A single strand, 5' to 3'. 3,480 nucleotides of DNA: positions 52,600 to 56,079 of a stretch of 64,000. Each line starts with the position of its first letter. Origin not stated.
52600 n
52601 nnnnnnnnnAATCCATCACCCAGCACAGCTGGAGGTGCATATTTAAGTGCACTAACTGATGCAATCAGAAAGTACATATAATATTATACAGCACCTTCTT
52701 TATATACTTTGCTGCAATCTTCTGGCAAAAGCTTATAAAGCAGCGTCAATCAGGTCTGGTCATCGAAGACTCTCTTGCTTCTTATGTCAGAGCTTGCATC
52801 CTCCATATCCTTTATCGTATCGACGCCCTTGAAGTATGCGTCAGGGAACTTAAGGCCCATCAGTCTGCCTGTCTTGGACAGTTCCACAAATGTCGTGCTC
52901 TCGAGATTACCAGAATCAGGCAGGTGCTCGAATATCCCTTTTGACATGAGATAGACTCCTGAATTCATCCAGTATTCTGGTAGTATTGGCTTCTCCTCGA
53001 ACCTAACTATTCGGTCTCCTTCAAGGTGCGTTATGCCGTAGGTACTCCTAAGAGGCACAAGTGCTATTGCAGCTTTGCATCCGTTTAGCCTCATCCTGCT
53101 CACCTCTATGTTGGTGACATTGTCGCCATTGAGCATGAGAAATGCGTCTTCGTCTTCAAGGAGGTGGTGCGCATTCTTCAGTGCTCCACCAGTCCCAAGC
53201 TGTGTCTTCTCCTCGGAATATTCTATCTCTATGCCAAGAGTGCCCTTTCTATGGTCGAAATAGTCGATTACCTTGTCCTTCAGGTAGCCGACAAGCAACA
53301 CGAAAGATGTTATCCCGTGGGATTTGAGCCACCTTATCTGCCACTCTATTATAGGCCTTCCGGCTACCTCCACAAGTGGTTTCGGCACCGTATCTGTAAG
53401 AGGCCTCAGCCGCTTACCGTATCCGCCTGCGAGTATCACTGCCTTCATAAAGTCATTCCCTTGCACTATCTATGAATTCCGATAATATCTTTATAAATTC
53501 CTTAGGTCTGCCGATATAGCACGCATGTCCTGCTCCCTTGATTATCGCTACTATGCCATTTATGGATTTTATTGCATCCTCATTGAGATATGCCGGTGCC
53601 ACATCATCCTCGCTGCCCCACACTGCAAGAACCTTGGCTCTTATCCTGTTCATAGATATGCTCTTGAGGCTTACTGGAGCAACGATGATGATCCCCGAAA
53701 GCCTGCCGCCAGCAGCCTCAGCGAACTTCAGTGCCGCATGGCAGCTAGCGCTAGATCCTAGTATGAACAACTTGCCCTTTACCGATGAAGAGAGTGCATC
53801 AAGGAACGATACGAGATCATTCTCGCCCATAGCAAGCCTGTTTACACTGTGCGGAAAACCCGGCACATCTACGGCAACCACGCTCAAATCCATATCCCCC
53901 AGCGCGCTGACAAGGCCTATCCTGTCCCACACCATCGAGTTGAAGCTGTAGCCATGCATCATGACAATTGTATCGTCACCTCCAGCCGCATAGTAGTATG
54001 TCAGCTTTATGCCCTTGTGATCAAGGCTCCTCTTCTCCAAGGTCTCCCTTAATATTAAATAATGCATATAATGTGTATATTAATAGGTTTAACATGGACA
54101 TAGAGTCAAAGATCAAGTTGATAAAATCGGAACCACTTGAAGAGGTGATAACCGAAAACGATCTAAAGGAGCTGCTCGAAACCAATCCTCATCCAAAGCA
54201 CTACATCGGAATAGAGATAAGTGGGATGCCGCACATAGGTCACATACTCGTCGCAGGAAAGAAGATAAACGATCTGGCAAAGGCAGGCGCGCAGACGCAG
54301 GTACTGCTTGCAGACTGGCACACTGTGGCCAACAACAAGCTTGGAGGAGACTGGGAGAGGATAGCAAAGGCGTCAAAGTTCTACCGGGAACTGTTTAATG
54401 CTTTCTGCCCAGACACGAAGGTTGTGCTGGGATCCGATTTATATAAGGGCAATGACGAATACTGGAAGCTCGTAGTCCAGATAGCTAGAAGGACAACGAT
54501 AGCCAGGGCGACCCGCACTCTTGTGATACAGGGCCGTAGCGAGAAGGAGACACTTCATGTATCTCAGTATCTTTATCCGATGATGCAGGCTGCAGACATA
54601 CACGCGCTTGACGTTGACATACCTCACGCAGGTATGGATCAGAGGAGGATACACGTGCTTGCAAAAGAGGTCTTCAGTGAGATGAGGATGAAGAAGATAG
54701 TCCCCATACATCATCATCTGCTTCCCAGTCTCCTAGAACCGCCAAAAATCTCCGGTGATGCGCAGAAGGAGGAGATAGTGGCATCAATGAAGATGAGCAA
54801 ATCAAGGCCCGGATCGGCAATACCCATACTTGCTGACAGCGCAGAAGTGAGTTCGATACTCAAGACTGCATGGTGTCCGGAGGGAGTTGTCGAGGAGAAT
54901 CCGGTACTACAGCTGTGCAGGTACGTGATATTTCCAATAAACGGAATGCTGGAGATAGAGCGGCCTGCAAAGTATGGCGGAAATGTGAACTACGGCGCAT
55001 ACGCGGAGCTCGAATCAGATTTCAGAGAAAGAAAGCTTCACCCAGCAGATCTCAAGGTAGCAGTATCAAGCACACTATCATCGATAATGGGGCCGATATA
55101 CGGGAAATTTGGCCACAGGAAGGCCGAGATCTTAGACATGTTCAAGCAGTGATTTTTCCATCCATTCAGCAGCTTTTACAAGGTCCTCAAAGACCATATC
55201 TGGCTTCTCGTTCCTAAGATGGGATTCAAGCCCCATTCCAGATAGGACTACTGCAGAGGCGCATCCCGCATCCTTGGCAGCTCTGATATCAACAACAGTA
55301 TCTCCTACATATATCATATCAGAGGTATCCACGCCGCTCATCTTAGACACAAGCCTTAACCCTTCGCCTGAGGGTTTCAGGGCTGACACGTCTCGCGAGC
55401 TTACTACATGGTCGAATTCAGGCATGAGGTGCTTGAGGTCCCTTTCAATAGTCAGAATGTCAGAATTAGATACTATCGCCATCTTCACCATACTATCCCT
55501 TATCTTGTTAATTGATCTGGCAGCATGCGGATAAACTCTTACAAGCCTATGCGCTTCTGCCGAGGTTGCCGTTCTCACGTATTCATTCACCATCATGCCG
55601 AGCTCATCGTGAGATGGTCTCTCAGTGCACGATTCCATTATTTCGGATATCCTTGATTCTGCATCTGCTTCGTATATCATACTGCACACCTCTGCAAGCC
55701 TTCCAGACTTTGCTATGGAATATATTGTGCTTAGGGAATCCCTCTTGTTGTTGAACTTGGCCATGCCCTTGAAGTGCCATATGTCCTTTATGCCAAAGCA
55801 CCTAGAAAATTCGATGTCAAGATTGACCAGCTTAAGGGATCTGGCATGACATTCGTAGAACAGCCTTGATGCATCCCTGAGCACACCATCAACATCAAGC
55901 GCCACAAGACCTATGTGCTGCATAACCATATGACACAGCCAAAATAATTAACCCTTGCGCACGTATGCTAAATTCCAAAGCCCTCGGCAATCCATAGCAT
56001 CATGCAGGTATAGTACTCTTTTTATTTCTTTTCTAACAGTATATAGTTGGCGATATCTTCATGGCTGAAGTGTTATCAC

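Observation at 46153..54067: Eight-kb concentration of nucleotide-transfer and nucleotide-hydrolysis enzymes around a Fic protein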

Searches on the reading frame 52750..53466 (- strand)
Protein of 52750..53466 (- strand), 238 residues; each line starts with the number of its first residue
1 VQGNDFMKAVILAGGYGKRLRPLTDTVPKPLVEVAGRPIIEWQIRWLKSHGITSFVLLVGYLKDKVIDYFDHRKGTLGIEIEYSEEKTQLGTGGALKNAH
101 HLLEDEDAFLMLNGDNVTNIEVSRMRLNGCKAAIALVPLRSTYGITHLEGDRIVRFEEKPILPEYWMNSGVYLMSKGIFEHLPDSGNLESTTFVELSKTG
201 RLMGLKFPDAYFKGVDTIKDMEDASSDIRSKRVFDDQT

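Call 3: search_protein_families(library=pfam, proteins=[window:52750-53466:-], max_evalue=0.01)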
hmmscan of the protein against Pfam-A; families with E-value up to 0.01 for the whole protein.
window:52750-53466:- (238 aa): 4 families
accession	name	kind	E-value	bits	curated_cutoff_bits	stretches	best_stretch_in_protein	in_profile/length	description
PF00483.29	NTP_transferase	-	2e-29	103.3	21.2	1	8-225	1-239/245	Nucleotidyl transferase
PF12804.13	NTP_transf_3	-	1.5e-10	41.9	27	1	9-116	1-96/160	MobA-like NTP transferase domain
PF01128.25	IspD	-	0.00023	21.4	27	1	8-64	2-55/221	2-C-methyl-D-erythritol 4-phosphate cytidylyltransferase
PF13986.11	DUF4224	-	0.0023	18.3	22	1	31-53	7-29/45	Domain of unknown function (DUF4224)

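Call 4: search_protein_families(library=ncbifam, proteins=[window:52750-53466:-], max_evalue=0.01)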
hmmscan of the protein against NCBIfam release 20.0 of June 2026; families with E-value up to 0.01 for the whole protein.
window:52750-53466:- (238 aa): 37 families (the best 25 are shown)
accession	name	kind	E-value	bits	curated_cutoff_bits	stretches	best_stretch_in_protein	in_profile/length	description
TIGR03992.1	Arch_glmU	subfamily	2.5e-39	135.3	292.1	1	7-183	1-177/393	bifunctional sugar-1-phosphate nucleotidylyltransferase/acetyltransferase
NF049965.1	GlMnHpPGnyltfHddC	equivalog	4.2e-38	131.2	300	1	7-185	1-178/221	D-glycero-D-manno-heptose 1-phosphate guanosyltransferase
NF045761.1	NAMPUrTaseMurU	equivalog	2.7e-34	119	250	1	7-220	1-219/226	N-acetylmuramate alpha-1-phosphate uridylyltransferase MurU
NF041313.1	UDPGP_AglF_Halo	equivalog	1.3e-29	103.3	400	1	7-180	1-180/234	UTP--glucose-1-phosphate uridylyltransferase AglF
NF052502.1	man1P_GTase_Rv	exception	1.4e-29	103.1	440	1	8-228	2-230/352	mannose-1-phosphate guanylyltransferase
TIGR02623.1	G1P_cyt_trans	equivalog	3.4e-29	102.1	300.25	2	7-71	1-65/255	glucose-1-phosphate cytidylyltransferase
TIGR01208.1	rmlA_long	equivalog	9.6e-27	93.8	320.25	1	8-182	1-182/353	glucose-1-phosphate thymidylyltransferase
NF041173.1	Sug_nt_acttase_Thmprot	equivalog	1.4e-21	77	600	1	7-183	1-177/405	bifunctional sugar-1-phosphate nucleotidylyltransferase/acetyltransferase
NF045697.1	MurNAcPUrMurU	equivalog_domain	1.8e-19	70.1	370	1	10-207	1-208/229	N-acetylmuramate alpha-1-phosphate uridylyltransferase MurU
NF041135.1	IPPtranDIPPsyn_Thcocales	equivalog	1.3e-13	50.7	580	1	7-227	1-216/419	bifunctional L-myo-inositol-1-phosphate cytidylyltransferase/CDP-L-myo-inositol myo-inositolphosphotransferase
TIGR01173.1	glmU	equivalog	3.3e-13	49.3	366.85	1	7-116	1-102/452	bifunctional UDP-N-acetylglucosamine diphosphorylase/glucosamine-1-phosphate N-acetyltransferase GlmU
TIGR01099.1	galU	equivalog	5.5e-13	49.1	326.8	1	7-73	2-68/261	UTP--glucose-1-phosphate uridylyltransferase GalU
NF010935.0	PRK14355.1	equivalog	7.2e-13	47.9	718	1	7-116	4-106/459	bifunctional UDP-N-acetylglucosamine diphosphorylase/glucosamine-1-phosphate N-acetyltransferase GlmU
NF010934.1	PRK14354.1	equivalog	1e-12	47.3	450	1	9-116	2-100/447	bifunctional UDP-N-acetylglucosamine diphosphorylase/glucosamine-1-phosphate N-acetyltransferase GlmU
TIGR01207.1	rmlA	equivalog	1.3e-10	40.9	360.65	1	8-179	1-180/286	glucose-1-phosphate thymidylyltransferase RfbA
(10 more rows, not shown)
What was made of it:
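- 52750..53448 (-): Sugar-1-phosphate nucleotidylyltransferase, 232 aa. It is probably co-transcribed with the alpha/beta-hydrolase and only loosely associated with the module. PF00483, 103 bits; the best NCBIfam models are archaeal GlmU N-terminal domain, HddC and MurU, all below cut-off (calls 3, 4).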

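Call 50: search_protein_families(library=padloc, proteins=[window:52750-53448:-], max_evalue=0.01)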
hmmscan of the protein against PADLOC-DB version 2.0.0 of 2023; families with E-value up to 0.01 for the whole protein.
window:52750-53448:- (232 aa): 0 families

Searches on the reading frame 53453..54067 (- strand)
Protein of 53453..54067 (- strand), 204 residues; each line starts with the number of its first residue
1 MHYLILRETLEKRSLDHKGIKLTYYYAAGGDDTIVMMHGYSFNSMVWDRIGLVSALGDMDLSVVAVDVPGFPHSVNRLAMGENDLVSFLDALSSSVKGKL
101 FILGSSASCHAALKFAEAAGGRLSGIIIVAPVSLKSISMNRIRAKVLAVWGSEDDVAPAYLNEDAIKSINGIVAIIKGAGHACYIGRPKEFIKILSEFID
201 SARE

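Call 3: search_protein_families(library=pfam, proteins=[window:53453-54067:-], max_evalue=0.01)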
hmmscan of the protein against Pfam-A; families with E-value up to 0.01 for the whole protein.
window:53453-54067:- (204 aa): 5 families
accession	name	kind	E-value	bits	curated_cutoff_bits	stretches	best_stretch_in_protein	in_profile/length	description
PF12697.13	Abhydrolase_6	-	7.9e-10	40.2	26.3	1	34-131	1-93/217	Alpha/beta hydrolase family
PF12146.15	Hydrolase_4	-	1.4e-06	28.3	27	1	33-138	6-116/239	Serine aminopeptidase, S33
PF00561.26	Abhydrolase_1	-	8.5e-05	22.8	25.8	0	33-131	2-102/245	alpha/beta hydrolase fold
PF12695.13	Abhydrolase_5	-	0.0027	18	27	1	98-183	57-142/164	Alpha/beta hydrolase family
PF06342.18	DUF1057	-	0.0042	16.6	21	1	54-136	56-140/297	Alpha/beta hydrolase of unknown function (DUF1057)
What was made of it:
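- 53453..54067 (-): Alpha/beta-hydrolase, 204 aa. It is a lineage-specific neighbour and not a nucleotide or phosphoryl enzyme. Pfam Abhydrolase_6 and Hydrolase_4 (call 3).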

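Call 4: search_protein_families(library=ncbifam, proteins=[window:53453-54067:-], max_evalue=0.01)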
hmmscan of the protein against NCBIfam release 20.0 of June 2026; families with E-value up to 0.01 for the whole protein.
window:53453-54067:- (204 aa): 15 families
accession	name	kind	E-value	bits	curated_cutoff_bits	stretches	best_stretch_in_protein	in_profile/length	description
TIGR01738.1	bioH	equivalog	3.4e-12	46.5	206.95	2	31-131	4-98/245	pimeloyl-ACP methyl ester esterase BioH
NF050089.1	i_nPHAscl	equivalog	1.3e-11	44.1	300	2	19-135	6-121/288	intracellular short-chain-length polyhydroxyalkanoate depolymerase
NF011457.0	PRK14875.1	equivalog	2.1e-11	43.4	307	2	20-134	120-234/372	acetoin dehydrogenase dihydrolipoyllysine-residue acetyltransferase subunit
NF045632.1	hydroxlase_HsaD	equivalog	4.4e-10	39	400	2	13-134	15-140/290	4,5:9,10-diseco-3-hydroxy-5,9,17-trioxoandrosta-1(10),2-diene-4-oate hydrolase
NF051488.1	bifunc_PcaDC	exception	1.1e-07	31.3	390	1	139-202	189-253/375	bifunctional 3-oxoadipate enol-lactonase/4-carboxymuconolactone decarboxylase PcaDC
TIGR03695.1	menH_SHCHC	equivalog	2.1e-07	30.6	208.55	0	140-199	192-251/252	2-succinyl-6-hydroxy-2,4-cyclohexadiene-1-carboxylate synthase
TIGR02427.1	protocat_pcaD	equivalog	2.8e-05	23.6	255.85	1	139-199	189-250/251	3-oxoadipate enol-lactonase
TIGR03343.1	biphenyl_bphD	equivalog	3.4e-05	23.2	462.15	1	24-134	23-137/282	2-hydroxy-6-oxo-6-phenylhexa-2,4-dienoate hydrolase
NF051487.1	bifunc_PcaCD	exception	4.1e-05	22.9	430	1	138-200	349-412/413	bifunctional 4-carboxymuconolactone decarboxylase/3-oxoadipate enol-lactonase PcaCD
NF004514.1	PRK05855.1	equivalog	0.00012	20.8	455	1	17-76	7-64/578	SDR family oxidoreductase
NF007674.0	PRK10349.1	equivalog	0.00014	21.6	449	1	29-133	11-109/256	pimeloyl-ACP methyl ester esterase BioH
NF008340.0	PRK11126.1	equivalog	0.00032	20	261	0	32-128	15-109/255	2-succinyl-6-hydroxy-2,4-cyclohexadiene-1-carboxylate synthase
NF052614.1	AB_fold_OlsI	equivalog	0.00062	19.4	385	0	138-201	192-257/272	ornithine lipid biosynthesis O-acyltransferase OlsI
NF058544.1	IVPilMotSglTMyx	equivalog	0.0018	18.1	300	1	110-182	117-188/210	type IV pili motility protein SglT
NF045948.1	ProImpepThrmp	equivalog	0.0022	17.5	500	0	18-133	10-130/291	proline iminopeptidase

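Call 50: search_protein_families(library=padloc, proteins=[window:53453-54067:-], max_evalue=0.01)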
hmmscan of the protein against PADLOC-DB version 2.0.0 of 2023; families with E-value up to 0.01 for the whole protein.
window:53453-54067:- (204 aa): 0 families

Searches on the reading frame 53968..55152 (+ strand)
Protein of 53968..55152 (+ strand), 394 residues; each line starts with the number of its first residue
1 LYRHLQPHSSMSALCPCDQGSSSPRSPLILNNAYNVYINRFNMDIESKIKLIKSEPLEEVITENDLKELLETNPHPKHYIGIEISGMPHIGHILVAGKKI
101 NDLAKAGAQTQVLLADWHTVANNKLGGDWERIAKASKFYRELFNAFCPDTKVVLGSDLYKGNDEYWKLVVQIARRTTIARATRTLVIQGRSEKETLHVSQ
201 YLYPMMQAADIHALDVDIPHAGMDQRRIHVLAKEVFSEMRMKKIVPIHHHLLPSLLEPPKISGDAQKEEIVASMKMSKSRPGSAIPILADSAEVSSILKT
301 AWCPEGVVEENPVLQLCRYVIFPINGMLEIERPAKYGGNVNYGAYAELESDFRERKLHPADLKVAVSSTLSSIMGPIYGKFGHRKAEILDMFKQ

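Call 3: search_protein_families(library=pfam, proteins=[window:53968-55152:+], max_evalue=0.01)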
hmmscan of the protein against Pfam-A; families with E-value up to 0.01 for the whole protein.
window:53968-55152:+ (394 aa): 1 family
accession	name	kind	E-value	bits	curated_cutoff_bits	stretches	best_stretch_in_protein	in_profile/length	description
PF00579.31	tRNA-synt_1b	-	4.3e-32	112.1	21.1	1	74-372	4-289/292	tRNA synthetases class I (W and Y)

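Call 4: search_protein_families(library=ncbifam, proteins=[window:53968-55152:+], max_evalue=0.01)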
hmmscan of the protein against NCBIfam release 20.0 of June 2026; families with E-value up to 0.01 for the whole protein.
window:53968-55152:+ (394 aa): 6 families
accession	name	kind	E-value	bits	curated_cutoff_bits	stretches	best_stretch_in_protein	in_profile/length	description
NF006330.0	PRK08560.1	equivalog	4.8e-111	371.1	220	1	43-387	1-334/342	tyrosine--tRNA ligase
TIGR00234.1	tyrS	equivalog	1.2e-28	100.4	113.8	1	46-391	4-395/406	tyrosine--tRNA ligase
TIGR00233.1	trpS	equivalog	7.3e-13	48.5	176.75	1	79-294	6-211/328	tryptophan--tRNA ligase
NF008925.0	PRK12285.1-2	equivalog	0.00067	18.7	451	1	81-286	68-261/365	tryptophan--tRNA ligase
NF008927.0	PRK12285.1-4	equivalog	0.0011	18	478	0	78-272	76-271/385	tryptophan--tRNA ligase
NF009207.0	PRK12556.1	equivalog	0.0031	16.4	479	0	196-296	130-222/332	tryptophan--tRNA ligase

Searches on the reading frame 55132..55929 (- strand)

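Call 3: search_protein_families(library=pfam, proteins=[window:55132-55929:-], max_evalue=0.01)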
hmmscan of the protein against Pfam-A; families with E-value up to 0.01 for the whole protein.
window:55132-55929:- (265 aa): 6 families
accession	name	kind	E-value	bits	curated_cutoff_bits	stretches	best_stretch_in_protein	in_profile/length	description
PF13419.12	HAD_2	-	3.4e-22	79.9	23.8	1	94-228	45-178/178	Haloacid dehalogenase-like hydrolase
PF00702.32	Hydrolase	-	4.9e-18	66.7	26.4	1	8-222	3-191/191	haloacid dehalogenase-like hydrolase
PF13242.12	Hydrolase_like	-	1.4e-09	38.2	22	1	185-252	4-74/75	HAD-hyrolase-like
PF12710.13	HAD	-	0.0044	17.9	27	0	107-219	51-189/189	haloacid dehalogenase-like hydrolase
PF13344.12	Hydrolase_6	-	0.0064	16.9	27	0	131-168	14-51/101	Haloacid dehalogenase-like hydrolase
PF06888.18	Put_Phosphatase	-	0.0098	15.8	27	0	111-168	51-110/234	Putative Phosphatase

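Call 4: search_protein_families(library=ncbifam, proteins=[window:55132-55929:-], max_evalue=0.01)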
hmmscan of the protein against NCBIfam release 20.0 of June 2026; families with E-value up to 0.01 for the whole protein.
window:55132-55929:- (265 aa): 38 families (the best 25 are shown)
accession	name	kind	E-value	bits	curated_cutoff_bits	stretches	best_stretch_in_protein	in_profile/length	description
NF009695.0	PRK13222.1-2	equivalog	5.6e-19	68.5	225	1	109-259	73-224/226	phosphoglycolate phosphatase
TIGR01449.2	PGP_bact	equivalog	8.2e-18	64.7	180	1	97-251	52-207/213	phosphoglycolate phosphatase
NF009804.0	PRK13288.1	equivalog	1.8e-16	60.3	218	1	108-251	60-204/215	pyrophosphatase PpaX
TIGR01454.1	AHBA_synth_RP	hypoth_equivalog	8.2e-15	55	246.65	1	125-250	66-196/205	AHBA synthesis associated protein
NF009698.0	PRK13223.1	equivalog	2.5e-13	49.8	466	1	121-252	91-224/272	phosphoglycolate phosphatase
NF009694.0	PRK13222.1-1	equivalog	6.6e-13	48.5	415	1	130-250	110-232/252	phosphoglycolate phosphatase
NF009697.0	PRK13222.1-4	equivalog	1.7e-12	47.2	327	1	130-252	93-217/232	phosphoglycolate phosphatase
TIGR01428.1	HAD_type_II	equivalog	9.8e-11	42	125.4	1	124-228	84-190/197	haloacid dehalogenase type II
TIGR01662.1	HAD-SF-IIIA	subfamily_domain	4.2e-10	39.9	44.6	1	126-228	20-138/141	HAD-IIIA family hydrolase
TIGR02253.1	CTE7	subfamily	4.4e-10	39.7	169.75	1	112-247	76-214/221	TIGR02253 family HAD-type hydrolase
NF053653.1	InDiPhoBT2121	equivalog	1.8e-09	37.5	245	1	117-256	72-214/216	inorganic diphosphatase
TIGR02252.1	DREG-2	subfamily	3.7e-09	36.7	155.2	1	131-226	105-202/203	HAD hydrolase, REG-2-like, family IA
TIGR01548.1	HAD-SF-IA-hyp1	hypoth_equivalog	7.1e-09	35.5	140.2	1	9-221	3-197/197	TIGR01548 family HAD-type hydrolase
TIGR03351.1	PhnX-like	hypoth_equivalog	1.6e-08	34.8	218.9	1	107-250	63-212/220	phosphonatase-like hydrolase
TIGR02009.1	PGMB-YQAB-SF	subfamily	2e-08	34.7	153.35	1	12-228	7-186/186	beta-phosphoglucomutase family hydrolase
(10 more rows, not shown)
